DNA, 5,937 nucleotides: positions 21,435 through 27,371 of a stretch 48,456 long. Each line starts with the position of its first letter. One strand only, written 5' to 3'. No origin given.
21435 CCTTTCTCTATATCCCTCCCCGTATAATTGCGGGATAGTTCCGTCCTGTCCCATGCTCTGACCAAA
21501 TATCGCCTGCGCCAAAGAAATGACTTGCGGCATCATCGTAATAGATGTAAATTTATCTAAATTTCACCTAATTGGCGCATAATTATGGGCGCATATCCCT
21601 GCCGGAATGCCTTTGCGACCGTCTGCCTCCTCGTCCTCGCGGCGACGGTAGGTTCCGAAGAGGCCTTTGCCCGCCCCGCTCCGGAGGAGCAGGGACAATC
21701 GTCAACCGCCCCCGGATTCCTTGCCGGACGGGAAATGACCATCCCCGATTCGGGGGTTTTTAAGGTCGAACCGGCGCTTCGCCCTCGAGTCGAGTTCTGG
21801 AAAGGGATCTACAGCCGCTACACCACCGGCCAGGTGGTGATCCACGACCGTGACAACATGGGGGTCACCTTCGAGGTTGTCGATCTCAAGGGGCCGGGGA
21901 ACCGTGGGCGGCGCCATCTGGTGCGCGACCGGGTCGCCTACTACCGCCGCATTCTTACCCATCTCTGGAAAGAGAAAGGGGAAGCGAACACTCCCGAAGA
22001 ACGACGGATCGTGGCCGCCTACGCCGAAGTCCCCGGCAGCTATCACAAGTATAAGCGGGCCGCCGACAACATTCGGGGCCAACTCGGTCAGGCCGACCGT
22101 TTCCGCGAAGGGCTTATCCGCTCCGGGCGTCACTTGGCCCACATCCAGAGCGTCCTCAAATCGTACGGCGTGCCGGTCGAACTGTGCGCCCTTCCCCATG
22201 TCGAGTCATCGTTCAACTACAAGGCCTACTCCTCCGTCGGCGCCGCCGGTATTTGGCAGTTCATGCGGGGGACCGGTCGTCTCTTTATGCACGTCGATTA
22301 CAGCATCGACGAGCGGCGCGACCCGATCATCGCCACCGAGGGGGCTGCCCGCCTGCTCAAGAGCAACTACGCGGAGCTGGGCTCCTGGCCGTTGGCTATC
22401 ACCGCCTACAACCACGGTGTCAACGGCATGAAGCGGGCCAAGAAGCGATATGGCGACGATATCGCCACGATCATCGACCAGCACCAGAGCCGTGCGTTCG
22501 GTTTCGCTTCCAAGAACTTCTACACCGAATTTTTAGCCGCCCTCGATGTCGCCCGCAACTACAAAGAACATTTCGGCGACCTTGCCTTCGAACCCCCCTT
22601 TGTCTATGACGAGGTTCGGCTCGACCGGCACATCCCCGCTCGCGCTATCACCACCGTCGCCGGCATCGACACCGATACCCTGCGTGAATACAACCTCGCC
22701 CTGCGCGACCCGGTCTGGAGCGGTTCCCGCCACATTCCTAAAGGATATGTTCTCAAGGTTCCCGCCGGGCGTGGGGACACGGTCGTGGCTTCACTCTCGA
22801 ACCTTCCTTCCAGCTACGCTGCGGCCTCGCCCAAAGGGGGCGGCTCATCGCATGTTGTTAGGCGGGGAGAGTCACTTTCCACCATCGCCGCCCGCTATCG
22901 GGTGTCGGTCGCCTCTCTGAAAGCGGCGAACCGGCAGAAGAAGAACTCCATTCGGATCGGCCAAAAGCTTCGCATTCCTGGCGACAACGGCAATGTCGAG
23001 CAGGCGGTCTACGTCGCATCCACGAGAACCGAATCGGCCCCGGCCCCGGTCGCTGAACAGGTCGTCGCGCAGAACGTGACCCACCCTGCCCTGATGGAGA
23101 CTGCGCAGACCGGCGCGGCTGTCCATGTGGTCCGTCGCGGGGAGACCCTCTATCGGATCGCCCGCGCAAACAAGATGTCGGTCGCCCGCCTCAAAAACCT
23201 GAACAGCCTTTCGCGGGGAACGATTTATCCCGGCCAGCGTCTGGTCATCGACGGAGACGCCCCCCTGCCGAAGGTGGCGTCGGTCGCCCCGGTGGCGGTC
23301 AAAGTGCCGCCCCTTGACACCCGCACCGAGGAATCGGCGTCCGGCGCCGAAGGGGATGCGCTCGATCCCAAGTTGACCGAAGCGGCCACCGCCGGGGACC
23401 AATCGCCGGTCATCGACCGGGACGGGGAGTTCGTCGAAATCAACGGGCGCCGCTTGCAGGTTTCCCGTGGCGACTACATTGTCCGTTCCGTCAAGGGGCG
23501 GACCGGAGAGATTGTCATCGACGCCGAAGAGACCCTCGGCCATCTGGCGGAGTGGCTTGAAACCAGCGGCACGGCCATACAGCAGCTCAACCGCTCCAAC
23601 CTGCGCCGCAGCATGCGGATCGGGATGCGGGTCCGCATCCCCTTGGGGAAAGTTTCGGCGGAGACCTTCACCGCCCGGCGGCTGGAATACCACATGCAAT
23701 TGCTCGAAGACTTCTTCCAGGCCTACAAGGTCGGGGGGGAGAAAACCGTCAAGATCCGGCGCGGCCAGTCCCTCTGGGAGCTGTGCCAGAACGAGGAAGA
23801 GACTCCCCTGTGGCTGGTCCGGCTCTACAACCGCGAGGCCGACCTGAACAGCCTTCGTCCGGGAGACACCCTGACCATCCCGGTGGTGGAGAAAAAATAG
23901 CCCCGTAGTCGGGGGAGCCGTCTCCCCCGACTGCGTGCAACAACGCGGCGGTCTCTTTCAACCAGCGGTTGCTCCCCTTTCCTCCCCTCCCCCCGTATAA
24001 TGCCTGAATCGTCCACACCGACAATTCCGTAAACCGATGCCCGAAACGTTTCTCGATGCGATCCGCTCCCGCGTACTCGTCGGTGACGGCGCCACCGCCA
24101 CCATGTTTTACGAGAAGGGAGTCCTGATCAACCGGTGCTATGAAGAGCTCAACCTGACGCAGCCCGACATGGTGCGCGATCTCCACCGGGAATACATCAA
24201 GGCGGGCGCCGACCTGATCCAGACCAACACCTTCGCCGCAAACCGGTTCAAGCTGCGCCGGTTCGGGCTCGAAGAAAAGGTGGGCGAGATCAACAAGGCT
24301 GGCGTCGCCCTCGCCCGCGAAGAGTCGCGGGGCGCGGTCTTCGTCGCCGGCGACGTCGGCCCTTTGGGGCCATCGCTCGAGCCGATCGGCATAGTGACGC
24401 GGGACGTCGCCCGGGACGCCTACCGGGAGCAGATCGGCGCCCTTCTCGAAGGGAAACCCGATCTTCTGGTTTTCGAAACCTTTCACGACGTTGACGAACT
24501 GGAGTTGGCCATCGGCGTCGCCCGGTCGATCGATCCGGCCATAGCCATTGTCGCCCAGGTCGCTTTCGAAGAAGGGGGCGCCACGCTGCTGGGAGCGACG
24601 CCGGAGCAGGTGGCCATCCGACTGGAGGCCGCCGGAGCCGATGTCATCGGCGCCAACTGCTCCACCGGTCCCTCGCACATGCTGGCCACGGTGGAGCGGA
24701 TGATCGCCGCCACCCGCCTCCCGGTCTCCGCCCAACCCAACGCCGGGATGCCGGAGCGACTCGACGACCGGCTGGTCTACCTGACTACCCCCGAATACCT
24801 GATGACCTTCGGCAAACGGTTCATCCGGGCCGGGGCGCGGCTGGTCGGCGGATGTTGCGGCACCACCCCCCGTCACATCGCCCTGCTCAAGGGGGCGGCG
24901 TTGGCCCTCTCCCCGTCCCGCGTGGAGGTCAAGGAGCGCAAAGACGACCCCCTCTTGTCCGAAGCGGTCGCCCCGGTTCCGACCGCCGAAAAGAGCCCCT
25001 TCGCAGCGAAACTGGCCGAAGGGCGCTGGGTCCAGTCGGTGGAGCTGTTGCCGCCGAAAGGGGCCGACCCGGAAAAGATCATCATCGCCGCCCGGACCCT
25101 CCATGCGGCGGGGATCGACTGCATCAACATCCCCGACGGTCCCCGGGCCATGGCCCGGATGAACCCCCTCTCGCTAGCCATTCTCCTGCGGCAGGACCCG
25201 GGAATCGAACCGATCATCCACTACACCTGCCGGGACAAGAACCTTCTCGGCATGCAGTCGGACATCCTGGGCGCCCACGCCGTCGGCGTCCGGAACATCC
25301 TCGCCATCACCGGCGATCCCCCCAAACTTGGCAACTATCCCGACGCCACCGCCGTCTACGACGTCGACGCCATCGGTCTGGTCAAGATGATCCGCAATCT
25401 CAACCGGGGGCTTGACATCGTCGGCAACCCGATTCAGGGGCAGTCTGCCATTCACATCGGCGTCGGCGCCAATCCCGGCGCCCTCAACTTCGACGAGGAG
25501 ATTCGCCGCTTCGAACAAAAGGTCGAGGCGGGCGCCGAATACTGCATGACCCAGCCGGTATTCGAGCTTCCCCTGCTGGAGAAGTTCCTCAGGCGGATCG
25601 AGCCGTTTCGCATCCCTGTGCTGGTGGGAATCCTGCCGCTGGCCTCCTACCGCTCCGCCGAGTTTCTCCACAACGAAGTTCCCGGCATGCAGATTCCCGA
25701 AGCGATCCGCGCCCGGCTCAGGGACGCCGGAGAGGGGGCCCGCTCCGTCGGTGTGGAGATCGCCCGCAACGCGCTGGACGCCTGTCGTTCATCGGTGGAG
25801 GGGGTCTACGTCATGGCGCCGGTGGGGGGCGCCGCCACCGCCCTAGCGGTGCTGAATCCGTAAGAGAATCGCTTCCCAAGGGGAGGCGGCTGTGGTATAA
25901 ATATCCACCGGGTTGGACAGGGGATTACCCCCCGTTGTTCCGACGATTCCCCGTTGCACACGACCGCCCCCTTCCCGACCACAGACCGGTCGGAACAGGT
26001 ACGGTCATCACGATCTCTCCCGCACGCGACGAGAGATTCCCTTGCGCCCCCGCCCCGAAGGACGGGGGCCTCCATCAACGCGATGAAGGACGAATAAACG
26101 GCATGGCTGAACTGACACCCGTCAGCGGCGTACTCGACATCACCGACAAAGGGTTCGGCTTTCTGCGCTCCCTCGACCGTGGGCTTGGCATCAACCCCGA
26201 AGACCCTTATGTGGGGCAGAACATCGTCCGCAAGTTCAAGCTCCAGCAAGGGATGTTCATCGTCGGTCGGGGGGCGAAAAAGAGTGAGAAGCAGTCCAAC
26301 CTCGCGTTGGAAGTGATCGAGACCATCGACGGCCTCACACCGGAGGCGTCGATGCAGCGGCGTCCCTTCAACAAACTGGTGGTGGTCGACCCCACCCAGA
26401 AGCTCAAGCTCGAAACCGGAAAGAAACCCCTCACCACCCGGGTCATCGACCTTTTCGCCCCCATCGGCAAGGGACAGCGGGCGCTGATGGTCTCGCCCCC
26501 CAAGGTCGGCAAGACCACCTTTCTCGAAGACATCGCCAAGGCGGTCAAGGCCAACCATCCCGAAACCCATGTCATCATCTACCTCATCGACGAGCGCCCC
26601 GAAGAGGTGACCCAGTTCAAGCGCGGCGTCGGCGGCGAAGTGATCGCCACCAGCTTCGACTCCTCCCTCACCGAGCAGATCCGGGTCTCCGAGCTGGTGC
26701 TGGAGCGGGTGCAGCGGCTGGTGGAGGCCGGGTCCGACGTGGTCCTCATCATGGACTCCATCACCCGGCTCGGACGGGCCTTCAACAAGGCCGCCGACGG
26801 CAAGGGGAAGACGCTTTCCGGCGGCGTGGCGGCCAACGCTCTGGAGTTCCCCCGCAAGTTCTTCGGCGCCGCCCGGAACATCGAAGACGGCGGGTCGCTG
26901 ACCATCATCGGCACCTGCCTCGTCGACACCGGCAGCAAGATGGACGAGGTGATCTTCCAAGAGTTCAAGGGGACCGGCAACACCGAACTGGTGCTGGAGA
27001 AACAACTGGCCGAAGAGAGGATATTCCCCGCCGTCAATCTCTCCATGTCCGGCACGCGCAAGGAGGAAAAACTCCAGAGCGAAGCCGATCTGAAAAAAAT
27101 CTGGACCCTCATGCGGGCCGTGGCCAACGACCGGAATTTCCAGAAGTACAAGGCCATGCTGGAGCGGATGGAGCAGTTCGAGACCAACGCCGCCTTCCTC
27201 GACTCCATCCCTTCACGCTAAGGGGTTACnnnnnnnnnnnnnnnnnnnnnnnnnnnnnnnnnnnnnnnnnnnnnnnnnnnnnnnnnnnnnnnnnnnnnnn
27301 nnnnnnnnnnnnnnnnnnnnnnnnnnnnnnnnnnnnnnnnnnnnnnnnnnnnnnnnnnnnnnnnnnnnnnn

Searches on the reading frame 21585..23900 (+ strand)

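Call 9: search_protein_families(library=pfam, proteins=[window:21585-23900:+], max_evalue=0.001)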
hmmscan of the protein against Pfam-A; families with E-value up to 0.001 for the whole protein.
window:21585-23900:+ (771 aa): 4 families
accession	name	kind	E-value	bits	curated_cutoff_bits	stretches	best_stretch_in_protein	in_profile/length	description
PF01476.26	LysM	-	3.3e-32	110.6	20.9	2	514-555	1-42/43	LysM domain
PF01464.25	SLT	-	5.5e-23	81.2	21.3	1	194-291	11-110/117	Transglycosylase SLT domain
PF23473.1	LysM3_LYK4_5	-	0.00025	21.5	29.3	0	423-456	5-38/48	LYK4/5 LysM3 domain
PF23577.1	LysM_RLK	-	0.00034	21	27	0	425-442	5-22/44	LysM domain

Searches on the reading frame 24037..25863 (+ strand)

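Call 9: search_protein_families(library=pfam, proteins=[window:24037-25863:+], max_evalue=0.001)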
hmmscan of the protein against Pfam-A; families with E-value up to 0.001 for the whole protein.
window:24037-25863:+ (608 aa): 2 families
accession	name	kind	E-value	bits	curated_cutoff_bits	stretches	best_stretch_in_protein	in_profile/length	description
PF02574.22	S-methyl_trans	-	7.6e-69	233.1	22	1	14-285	1-280/283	Homocysteine S-methyltransferase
PF02219.23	MTHFR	-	5.9e-36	124.7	24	1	325-582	5-259/287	Methylenetetrahydrofolate reductase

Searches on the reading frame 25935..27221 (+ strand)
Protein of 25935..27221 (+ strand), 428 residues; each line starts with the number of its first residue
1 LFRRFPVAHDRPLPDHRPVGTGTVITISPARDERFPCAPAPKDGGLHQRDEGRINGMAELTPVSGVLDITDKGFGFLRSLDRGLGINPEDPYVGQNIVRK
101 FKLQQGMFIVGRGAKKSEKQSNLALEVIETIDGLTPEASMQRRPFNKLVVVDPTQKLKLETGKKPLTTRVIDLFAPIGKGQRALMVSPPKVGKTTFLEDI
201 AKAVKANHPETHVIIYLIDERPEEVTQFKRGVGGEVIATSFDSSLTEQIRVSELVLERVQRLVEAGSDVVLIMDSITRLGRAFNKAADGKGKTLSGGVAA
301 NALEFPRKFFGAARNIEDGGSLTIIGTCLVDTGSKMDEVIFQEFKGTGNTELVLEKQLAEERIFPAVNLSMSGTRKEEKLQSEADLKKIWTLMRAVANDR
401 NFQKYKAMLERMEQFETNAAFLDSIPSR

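Call 10: search_protein_families(library=pfam, proteins=[window:25935-27221:+], max_evalue=0.001)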
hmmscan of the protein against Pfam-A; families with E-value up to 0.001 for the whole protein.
window:25935-27221:+ (428 aa): 3 families
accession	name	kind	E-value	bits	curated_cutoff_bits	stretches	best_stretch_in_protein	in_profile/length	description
PF00006.31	ATP-synt_ab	-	1.5e-23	84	29.5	1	168-372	2-211/213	ATP synthase alpha/beta family, nucleotide-binding domain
PF07497.18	Rho_RNA_bind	-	5.5e-14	52.2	27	1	63-137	1-73/73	Rho termination factor, RNA-binding domain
PF22707.2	S1CSD-TOTE-2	-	0.00088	19.7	27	0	63-120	3-49/60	S1/CSD-like domain 2 of the TOTE conflict systems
